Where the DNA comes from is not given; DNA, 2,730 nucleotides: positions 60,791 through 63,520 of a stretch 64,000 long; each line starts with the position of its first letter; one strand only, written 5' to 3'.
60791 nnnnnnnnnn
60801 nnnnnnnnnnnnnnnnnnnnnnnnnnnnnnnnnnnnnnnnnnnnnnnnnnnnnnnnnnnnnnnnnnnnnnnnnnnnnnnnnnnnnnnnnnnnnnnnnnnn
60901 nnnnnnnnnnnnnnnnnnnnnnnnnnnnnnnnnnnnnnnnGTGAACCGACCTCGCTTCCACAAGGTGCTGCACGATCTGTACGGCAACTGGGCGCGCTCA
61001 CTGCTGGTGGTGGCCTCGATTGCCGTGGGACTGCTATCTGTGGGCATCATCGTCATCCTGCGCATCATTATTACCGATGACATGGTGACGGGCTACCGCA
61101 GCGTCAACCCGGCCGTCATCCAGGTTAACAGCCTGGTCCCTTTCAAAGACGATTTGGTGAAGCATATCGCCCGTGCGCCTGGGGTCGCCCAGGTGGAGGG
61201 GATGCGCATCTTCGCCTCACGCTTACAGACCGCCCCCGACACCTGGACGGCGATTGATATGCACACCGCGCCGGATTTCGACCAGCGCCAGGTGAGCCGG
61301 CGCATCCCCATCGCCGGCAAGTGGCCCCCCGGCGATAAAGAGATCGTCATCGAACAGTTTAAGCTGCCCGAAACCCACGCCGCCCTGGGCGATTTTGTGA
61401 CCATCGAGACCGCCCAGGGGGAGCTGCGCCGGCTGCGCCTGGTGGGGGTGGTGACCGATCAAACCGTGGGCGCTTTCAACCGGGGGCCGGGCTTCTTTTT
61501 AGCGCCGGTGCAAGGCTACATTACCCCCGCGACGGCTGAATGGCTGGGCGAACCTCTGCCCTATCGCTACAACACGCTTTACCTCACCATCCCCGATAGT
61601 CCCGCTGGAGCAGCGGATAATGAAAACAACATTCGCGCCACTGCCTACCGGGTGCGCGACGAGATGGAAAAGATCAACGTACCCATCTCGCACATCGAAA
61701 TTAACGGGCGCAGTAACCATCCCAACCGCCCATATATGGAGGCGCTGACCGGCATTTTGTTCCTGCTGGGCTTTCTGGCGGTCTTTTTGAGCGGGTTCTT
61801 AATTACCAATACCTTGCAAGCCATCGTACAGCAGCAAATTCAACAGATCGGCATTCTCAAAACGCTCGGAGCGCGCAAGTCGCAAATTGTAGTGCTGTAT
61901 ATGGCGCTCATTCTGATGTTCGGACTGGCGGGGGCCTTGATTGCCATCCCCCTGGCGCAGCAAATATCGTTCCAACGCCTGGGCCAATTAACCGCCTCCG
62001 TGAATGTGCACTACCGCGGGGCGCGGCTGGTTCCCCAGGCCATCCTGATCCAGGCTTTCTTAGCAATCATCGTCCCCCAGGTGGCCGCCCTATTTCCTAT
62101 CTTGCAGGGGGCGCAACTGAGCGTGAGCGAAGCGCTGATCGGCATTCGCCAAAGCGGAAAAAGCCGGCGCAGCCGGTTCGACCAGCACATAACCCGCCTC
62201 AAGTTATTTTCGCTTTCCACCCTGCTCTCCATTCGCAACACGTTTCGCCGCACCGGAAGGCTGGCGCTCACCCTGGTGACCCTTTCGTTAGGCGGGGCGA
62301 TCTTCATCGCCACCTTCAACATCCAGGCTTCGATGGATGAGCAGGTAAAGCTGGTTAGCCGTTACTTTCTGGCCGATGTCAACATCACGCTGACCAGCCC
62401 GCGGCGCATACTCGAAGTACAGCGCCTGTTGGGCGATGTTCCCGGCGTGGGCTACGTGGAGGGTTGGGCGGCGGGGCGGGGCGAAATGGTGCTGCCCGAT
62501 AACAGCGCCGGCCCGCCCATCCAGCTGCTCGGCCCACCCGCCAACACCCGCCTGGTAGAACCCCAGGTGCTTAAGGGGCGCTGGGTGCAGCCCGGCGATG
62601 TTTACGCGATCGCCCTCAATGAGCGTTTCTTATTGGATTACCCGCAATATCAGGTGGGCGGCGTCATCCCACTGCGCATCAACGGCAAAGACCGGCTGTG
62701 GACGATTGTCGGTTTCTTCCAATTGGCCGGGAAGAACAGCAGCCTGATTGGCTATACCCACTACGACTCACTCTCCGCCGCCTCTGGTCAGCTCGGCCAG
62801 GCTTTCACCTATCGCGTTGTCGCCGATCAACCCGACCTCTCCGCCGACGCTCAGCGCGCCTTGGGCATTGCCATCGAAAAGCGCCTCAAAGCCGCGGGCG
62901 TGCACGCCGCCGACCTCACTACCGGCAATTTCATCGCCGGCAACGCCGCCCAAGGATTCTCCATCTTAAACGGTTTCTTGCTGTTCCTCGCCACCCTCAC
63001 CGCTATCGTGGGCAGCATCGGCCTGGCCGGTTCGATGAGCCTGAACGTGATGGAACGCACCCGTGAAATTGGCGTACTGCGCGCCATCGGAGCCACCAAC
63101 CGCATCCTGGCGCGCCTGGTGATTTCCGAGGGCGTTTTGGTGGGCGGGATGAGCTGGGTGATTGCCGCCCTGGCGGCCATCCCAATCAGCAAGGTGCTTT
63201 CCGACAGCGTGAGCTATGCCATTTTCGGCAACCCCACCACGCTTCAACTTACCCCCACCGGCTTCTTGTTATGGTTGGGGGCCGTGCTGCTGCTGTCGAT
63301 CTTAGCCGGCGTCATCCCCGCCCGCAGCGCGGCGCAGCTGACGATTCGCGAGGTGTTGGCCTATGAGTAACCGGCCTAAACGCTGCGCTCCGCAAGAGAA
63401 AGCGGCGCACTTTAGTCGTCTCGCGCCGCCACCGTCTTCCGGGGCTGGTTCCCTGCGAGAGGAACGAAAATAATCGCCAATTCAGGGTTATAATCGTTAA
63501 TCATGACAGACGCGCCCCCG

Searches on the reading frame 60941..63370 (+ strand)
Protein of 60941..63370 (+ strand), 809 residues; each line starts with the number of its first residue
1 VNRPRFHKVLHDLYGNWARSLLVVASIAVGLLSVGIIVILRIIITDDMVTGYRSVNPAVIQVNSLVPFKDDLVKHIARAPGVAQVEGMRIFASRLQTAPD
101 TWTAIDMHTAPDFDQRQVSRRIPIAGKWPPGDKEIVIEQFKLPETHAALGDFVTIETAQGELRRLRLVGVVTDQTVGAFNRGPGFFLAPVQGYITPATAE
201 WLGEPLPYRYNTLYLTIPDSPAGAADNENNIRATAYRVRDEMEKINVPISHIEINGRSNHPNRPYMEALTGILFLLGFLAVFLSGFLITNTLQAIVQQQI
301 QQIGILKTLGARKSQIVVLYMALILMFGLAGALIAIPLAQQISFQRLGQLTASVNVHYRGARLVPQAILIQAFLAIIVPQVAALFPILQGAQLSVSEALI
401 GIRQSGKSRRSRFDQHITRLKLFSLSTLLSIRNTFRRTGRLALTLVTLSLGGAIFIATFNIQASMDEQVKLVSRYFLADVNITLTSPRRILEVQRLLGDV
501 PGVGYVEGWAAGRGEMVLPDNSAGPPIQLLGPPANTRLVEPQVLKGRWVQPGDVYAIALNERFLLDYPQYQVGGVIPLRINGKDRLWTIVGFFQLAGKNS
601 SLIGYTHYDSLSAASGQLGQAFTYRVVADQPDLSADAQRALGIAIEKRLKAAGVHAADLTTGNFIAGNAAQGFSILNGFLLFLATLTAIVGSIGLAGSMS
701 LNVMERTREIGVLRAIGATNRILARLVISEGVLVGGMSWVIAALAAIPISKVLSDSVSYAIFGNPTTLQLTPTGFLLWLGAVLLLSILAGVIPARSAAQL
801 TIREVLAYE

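Call 33: search_protein_families(library=pfam, proteins=[window:60941-63370:+], max_evalue=0.0001)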
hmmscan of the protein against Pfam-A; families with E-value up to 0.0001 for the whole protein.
window:60941-63370:+ (809 aa): 1 family
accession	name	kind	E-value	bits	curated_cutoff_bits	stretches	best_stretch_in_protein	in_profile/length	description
PF02687.27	FtsX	-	1.3e-22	80.6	25.5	2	682-800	2-118/120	FtsX-like permease C-terminal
